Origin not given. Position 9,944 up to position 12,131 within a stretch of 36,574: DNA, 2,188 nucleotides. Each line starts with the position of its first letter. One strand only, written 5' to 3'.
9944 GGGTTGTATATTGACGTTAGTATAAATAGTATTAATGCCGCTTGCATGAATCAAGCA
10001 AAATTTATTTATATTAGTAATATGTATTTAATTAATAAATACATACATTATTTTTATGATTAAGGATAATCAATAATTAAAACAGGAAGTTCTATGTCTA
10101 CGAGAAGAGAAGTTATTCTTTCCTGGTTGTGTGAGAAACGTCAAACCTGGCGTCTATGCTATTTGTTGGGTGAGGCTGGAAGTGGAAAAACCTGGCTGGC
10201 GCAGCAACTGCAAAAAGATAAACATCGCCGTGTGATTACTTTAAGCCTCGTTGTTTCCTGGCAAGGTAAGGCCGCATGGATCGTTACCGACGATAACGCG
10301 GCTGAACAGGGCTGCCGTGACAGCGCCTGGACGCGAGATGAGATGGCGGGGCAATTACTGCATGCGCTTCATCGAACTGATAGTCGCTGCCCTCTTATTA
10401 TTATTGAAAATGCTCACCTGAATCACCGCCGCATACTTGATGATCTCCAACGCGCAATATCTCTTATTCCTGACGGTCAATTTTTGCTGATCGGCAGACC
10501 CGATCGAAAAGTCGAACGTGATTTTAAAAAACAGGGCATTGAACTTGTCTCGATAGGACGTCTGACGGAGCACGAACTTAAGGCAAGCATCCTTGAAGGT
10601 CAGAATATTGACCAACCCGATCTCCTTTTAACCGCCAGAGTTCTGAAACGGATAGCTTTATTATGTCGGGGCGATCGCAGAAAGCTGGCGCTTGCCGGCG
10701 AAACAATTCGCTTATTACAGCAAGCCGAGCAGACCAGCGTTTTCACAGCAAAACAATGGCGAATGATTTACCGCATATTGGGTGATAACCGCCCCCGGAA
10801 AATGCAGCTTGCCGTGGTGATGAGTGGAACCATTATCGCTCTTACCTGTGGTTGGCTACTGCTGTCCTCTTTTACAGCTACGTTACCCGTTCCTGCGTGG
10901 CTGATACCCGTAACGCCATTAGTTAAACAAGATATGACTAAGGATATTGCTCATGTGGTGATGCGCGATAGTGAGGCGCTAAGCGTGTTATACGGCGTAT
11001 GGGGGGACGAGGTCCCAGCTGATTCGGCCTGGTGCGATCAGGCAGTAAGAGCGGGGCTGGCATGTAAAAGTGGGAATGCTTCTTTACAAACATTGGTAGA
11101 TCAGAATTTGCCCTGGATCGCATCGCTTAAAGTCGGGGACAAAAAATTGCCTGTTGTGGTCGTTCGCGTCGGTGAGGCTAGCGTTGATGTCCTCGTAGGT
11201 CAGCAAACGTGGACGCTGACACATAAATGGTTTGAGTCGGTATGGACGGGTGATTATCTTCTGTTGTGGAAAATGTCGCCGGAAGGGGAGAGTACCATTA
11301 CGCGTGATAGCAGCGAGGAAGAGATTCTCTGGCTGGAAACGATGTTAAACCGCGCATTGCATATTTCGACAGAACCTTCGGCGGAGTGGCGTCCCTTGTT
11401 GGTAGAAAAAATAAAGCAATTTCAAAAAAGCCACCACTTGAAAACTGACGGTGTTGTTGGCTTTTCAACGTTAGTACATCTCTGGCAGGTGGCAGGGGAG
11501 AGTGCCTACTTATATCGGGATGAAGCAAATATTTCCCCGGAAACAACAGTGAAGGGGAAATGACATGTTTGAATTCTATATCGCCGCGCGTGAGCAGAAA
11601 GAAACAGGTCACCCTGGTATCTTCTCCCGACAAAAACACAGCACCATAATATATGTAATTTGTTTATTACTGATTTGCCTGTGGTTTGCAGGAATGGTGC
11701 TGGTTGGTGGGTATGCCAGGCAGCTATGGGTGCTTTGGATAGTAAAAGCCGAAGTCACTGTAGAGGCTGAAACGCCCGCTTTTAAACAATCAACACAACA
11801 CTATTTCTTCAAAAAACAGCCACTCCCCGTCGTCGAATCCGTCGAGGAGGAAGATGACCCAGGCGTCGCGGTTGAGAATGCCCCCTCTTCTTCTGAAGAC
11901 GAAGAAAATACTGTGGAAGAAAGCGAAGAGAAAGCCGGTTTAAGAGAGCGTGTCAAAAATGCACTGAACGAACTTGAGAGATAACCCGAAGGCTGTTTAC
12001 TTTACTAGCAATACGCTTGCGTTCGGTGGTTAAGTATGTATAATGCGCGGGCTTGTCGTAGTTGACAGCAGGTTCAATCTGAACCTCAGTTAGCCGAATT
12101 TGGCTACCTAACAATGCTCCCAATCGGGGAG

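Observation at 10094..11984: gspA-gspB accessory pair: AAA+ Walker-A protein plus small membrane protein with a polyacidic tail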

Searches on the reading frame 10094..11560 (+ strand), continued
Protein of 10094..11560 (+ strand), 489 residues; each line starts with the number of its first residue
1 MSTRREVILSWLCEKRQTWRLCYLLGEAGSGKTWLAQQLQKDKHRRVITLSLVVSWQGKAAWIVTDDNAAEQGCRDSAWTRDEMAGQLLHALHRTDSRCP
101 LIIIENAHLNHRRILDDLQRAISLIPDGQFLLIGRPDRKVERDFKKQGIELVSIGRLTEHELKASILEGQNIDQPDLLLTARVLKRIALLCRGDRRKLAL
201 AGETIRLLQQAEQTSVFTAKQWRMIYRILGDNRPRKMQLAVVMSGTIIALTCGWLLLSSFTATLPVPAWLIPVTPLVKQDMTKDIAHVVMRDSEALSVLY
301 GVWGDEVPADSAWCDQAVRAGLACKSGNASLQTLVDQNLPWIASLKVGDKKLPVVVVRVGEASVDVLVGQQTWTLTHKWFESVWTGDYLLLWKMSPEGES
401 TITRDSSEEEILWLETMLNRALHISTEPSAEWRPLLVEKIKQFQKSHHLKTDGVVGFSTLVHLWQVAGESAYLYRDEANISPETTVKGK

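Call 57: find_homologous_proteins(query=L015:4585-5127:+, max_evalue=0.001)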
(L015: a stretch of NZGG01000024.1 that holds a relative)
Query L015:4585-5127:+ (181 aa): 52 proteins with E <= 0.001 among 111 candidates.
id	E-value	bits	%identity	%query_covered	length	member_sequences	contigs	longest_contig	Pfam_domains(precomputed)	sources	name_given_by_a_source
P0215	3.8e-114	396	100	100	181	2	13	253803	PF16537.12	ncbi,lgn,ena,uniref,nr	ncbi:MAG: general secretion pathway protein GspB [Candidatus Azotimanducaceae bacterium]|uniref:Type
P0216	2.0e-99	348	90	100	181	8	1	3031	PF16537.12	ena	-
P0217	1.2e-47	180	53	96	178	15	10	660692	PF16537.12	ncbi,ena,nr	ncbi:MAG: hypothetical protein CBB61_006180 [Gammaproteobacteria bacterium TMED1]|nr:MAG: hypothetic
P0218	7.3e-47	177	53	96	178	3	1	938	PF16537.12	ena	-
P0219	4.7e-46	175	53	96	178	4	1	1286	PF16537.12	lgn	-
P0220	1.3e-45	173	51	96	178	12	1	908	PF16537.12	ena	-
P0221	1.8e-45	173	50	96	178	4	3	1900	PF16537.12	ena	-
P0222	1.9e-45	173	53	96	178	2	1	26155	PF16537.12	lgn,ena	-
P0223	1.9e-43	166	51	96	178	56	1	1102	PF16537.12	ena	-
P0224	7.6e-17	80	28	96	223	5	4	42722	PF16537.12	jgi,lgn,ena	jgi:general secretion pathway protein B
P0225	2.1e-15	75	33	96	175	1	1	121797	PF16537.12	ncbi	-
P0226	1.3e-13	69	24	96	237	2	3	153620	PF16537.12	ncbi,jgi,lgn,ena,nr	ncbi:hypothetical protein A9Q99_20380 [Gammaproteobacteria bacterium 45_16_T64]|nr:hypothetical prot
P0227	3.3e-13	68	28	93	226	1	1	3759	PF16537.12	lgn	-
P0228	6.6e-13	67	34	57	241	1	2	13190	PF16537.12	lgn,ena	-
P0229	8.2e-12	63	41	30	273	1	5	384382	PF16537.12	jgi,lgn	-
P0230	8.6e-12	63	28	96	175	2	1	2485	PF16537.12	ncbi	ncbi:MAG: general secretion pathway protein GspB [Pseudomonadales bacterium]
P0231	8.6e-12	63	40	36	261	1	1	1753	PF16537.12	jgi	jgi:general secretion pathway protein B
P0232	1.4e-11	62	29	72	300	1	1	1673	PF16537.12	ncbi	-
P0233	1.5e-10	59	26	92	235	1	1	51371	PF16537.12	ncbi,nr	ncbi:MAG: general secretion pathway protein GspB [Gallionella sp.]|nr:general secretion pathway prot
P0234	3.8e-10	58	26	96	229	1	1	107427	PF16537.12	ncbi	-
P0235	1.0e-9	56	39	31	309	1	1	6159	PF16537.12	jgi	jgi:general secretion pathway protein B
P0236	1.2e-9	56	24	92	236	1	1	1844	PF16537.12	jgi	jgi:general secretion pathway protein B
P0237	1.8e-9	56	39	42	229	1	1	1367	PF16537.12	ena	-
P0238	4.5e-9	54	36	43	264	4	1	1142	PF16537.12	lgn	-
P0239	8.2e-9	53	29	40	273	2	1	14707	PF16537.12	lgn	-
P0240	8.2e-9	53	27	90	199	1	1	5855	PF16537.12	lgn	-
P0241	2.6e-8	52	33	45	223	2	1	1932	PF16537.12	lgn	-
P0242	2.7e-8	52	36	40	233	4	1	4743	PF16537.12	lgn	-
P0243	2.7e-8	52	33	34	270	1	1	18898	PF16537.12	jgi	jgi:general secretion pathway protein B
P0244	3.4e-8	51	26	96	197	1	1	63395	PF16537.12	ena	-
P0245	4.2e-8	51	40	39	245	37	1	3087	PF16537.12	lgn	-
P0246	1.0e-7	50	28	90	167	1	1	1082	PF16537.12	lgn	-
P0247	1.0e-7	50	27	90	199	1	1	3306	PF16537.12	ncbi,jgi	-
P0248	1.8e-7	49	49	24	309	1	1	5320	PF16537.12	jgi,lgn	jgi:general secretion pathway protein B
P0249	2.2e-7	49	34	36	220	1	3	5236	PF16537.12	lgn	-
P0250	3.7e-7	48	44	30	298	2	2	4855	PF16537.12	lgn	-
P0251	2.5e-6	45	43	31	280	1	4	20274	PF16537.12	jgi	jgi:general secretion pathway protein B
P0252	3.1e-6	45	35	31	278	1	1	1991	PF16537.12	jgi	-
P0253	1.7e-5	43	33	33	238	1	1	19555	PF16537.12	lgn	-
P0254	2.9e-5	42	29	65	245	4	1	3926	PF16537.12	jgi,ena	-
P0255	3.2e-5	42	51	24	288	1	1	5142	PF16537.12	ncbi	-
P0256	3.2e-5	42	51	24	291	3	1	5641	PF16537.12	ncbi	-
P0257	3.9e-5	41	25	97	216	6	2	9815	PF16537.12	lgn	-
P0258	3.9e-5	41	31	41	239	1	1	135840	PF16537.12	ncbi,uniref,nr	ncbi:general secretion pathway protein GspB [Noviherbaspirillum galbum]|uniref:General secretion pat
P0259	4.2e-5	41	24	96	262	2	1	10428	PF16537.12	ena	-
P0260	6.4e-5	41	32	36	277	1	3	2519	PF16537.12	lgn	-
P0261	6.8e-5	41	26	44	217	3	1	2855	PF16537.12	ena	-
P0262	7.0e-5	41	27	43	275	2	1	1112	PF16537.12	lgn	-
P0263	7.5e-5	41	25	90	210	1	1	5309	PF16537.12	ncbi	-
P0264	8.4e-5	40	50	20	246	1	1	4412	PF16537.12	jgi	-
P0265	2.3e-4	39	23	96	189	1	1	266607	PF16537.12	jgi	jgi:general secretion pathway protein B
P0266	2.5e-4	39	21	96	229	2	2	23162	PF16537.12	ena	-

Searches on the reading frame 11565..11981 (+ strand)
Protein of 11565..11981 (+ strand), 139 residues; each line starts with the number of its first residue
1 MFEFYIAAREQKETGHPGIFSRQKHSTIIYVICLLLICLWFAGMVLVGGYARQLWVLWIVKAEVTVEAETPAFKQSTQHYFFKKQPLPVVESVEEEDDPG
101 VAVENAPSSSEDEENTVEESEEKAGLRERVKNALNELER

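Call 6: search_protein_families(proteins=[window:11565-11981:+], library=ncbifam, max_evalue=0.1)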
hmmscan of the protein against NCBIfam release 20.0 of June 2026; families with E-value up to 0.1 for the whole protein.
window:11565-11981:+ (139 aa): 3 families
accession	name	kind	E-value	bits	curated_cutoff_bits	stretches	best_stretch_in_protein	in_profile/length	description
NF007250.0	PRK09697.1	equivalog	1.6e-86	287.3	180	1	1-139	1-139/139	putative general secretion pathway protein GspB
TIGR02937.1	sigma70-ECF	superfamily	0.062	12.9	42.9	1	72-138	59-119/165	sigma-70 family RNA polymerase sigma factor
TIGR02797.1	exbB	equivalog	0.066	13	206.2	1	54-138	27-108/211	tonB-system energizer ExbB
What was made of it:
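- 11565..11984 (+): gspB (old synonym pioO), 139 aa, small bitopic acidic protein. NCBIfam NF007250, 287 bits against a cut-off of 180 (call 6).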

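Call 8: profile_search(protein=window:11565-11981:+)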
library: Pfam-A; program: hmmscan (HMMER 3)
A. the first sequence (139 residues): domains with independent E <= 10: 0; with E <= 0.001: 0
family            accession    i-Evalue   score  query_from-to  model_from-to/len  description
(no Pfam family matches the first sequence, even at E <= 10)
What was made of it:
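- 11565..11984 (+): No Pfam match (call 8).
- On GspB / ExeB / OutB family (Pfam T2SSB PF16537): No Pfam hit at E <= 10 (call 8).
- No Pfam hit (call 8). No PF16537 hit even at E <= 10 (call 8).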

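Call 14: find_homologous_proteins(query=window:11565-11981:+, max_evalue=0.01)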
Query window:11565-11981:+ (139 aa): 53 proteins with E <= 0.01 among 80 candidates.
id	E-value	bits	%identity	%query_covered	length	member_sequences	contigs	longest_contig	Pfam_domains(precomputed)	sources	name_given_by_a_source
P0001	6.0e-86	303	99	100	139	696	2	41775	-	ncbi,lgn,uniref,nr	ncbi:putative general secretion pathway protein GspB [Escherichia coli]|uniref:putative general secr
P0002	1.6e-85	302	99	100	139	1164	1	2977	-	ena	-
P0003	1.9e-82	292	97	100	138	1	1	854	-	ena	-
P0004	4.3e-82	291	96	100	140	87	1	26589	-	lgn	-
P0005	1.2e-81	289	96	100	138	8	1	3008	-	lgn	-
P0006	4.1e-81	287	96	99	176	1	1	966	-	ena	-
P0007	1.3e-70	253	87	100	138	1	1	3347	-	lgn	-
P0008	3.1e-67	243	85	100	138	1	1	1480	-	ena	-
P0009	7.6e-66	238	86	100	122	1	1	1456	-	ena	-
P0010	2.2e-65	237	81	100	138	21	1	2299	-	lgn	-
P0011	4.3e-62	226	83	100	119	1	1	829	-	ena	-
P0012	2.7e-59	217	100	70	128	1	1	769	-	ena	-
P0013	1.3e-56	208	73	100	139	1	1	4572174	-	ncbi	-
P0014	1.4e-55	205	88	75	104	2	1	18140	-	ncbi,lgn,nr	nr:putative general secretion pathway protein GspB [Escherichia coli]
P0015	1.9e-54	201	97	68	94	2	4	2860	-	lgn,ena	-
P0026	1.4e-45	172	62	100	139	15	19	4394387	-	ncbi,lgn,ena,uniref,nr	ncbi:TPA: hypothetical protein ACGJPB_003982 [Escherichia coli]|uniref:general secretion pathway pro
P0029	1.2e-43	166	67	99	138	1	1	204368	-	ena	-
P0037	1.1e-37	147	53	100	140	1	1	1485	-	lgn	-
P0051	1.8e-12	65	50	56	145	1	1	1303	-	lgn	-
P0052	2.2e-11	62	36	100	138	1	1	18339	-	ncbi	-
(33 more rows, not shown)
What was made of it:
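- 0 of 53 family members carry PF16537, against 52 of 52 canonical GspB (calls 14, 57).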

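Call 17: find_encoding_contigs(protein=P0052, flank=6000, max_places=3)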
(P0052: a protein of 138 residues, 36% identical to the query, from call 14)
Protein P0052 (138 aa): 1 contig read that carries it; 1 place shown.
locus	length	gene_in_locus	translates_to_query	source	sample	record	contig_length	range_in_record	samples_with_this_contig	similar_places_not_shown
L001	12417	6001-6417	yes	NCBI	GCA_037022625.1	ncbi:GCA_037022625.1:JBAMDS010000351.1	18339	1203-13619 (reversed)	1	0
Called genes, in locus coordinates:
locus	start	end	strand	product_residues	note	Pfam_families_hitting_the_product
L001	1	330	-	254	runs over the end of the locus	PF00437:T2SSE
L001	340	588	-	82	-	-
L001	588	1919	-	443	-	PF03958:Secretin_N, PF00263:Secretin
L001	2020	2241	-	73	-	PF21305:type_II_gspD_N0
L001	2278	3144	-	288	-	PF13276:HTH_21, PF00665:rve, PF13683:rve_3, PF13333:rve_2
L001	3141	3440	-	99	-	PF01527:HTH_Tnp_1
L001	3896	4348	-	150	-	PF11356:T2SSC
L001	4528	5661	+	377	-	PF13401:AAA_22, PF21327:GspA_C39-like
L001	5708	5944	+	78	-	PF01471:PG_binding_1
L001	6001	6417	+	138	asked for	-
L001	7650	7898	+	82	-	PF00573:Ribosomal_L4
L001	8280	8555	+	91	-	PF00276:Ribosomal_L23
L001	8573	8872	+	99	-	-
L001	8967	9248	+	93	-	PF03947:Ribosomal_L2_C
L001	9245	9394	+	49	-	PF03947:Ribosomal_L2_C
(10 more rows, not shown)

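Call 21: find_encoding_contigs(protein=P0037, flank=5000, max_places=2)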
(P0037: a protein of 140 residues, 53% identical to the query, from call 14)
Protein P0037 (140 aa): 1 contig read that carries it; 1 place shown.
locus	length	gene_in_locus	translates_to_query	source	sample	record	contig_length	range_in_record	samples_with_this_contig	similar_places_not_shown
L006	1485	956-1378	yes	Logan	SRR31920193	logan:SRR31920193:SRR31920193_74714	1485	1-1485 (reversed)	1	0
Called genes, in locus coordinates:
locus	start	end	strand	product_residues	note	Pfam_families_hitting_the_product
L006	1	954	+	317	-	?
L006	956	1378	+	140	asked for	-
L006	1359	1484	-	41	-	?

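Call 22: find_encoding_contigs(protein=P0026, flank=5000, max_places=2)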
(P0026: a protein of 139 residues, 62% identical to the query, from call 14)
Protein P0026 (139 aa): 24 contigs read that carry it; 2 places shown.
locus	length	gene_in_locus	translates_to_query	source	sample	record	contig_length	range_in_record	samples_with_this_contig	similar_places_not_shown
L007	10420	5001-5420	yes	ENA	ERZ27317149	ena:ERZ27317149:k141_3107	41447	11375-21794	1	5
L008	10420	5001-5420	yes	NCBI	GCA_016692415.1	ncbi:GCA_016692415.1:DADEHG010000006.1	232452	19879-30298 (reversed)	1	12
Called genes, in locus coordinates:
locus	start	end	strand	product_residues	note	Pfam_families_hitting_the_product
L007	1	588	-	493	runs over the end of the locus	PF00437:T2SSE, PF13476:AAA_23 (weak)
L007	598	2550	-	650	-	PF21305:type_II_gspD_N0, PF03958:Secretin_N, PF00263:Secretin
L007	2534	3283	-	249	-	PF11356:T2SSC (weak)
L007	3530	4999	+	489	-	PF13401:AAA_22 (faint), PF21327:GspA_C39-like, PF01471:PG_binding_1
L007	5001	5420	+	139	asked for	-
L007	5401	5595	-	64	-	-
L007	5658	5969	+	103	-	PF00338:Ribosomal_S10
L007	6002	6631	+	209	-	PF00297:Ribosomal_L3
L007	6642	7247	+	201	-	PF00573:Ribosomal_L4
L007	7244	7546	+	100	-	PF00276:Ribosomal_L23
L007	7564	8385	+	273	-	PF00181:Ribosomal_L2_N, PF03947:Ribosomal_L2_C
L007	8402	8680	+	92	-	PF00203:Ribosomal_S19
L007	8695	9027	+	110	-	PF00237:Ribosomal_L22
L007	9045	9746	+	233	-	PF07650:KH_2, PF00189:Ribosomal_S3_C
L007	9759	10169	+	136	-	PF00252:Ribosomal_L16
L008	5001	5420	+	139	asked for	-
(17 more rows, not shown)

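Call 38: search_solved_structures(query=A2, max_evalue=10)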
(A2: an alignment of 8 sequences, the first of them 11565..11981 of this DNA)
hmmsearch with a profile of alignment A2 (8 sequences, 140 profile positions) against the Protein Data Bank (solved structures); distinct sequences matched with E-value up to 10: 2.
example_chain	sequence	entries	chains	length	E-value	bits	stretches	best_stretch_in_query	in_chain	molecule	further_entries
7kj7_B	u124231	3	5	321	3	11.3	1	79-124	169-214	Surface protein P12p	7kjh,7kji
6m2m_M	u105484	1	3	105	9.1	9.7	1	86-125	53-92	Expressed protein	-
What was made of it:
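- Tried and rejected: A profile search with the small-GspB alignment found nothing meaningful (call 38).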

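Call 70: predict_structure(alignment_id=A4)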
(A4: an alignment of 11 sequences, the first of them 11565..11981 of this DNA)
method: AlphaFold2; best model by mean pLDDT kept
length: 139 residues; sequences in the alignment: 11
mean_pLDDT: 67.4   pTM: 0.31
mean pLDDT of the five models: 67.4, 66.5, 65.8, 64.5, 62.9
residues with pLDDT >= 90: 17; 70-90: 47; 50-70: 48; < 50: 27
segments of 3 or more residues with pLDDT < 50: 91-116
pLDDT, mean of each block of 10 residues (from residue 1): 76 73 72 94 91 82 58 58 55 43 42 47 74 80
secondary structure, 60 per line:
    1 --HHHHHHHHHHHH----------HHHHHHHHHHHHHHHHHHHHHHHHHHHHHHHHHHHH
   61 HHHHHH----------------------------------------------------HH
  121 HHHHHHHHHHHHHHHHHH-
elements in order: H3-14 H25-66 H119-138
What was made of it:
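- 11565..11642 (+): GspB cytoplasmic N-terminus (residues 1-26) with conserved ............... Short helix 3-14 in AF2 (call 70).
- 11643..11711 (+): GspB transmembrane segment (residues 27-49). AF2 helix 25-66 with pLDDT above 90 (call 70).
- AF2 gives TM helix, disorder, then C-terminal helix (call 70). The roughly 90 periplasmic residues are mostly disordered, leaving no room for an HR beta-sandwich (call 70).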
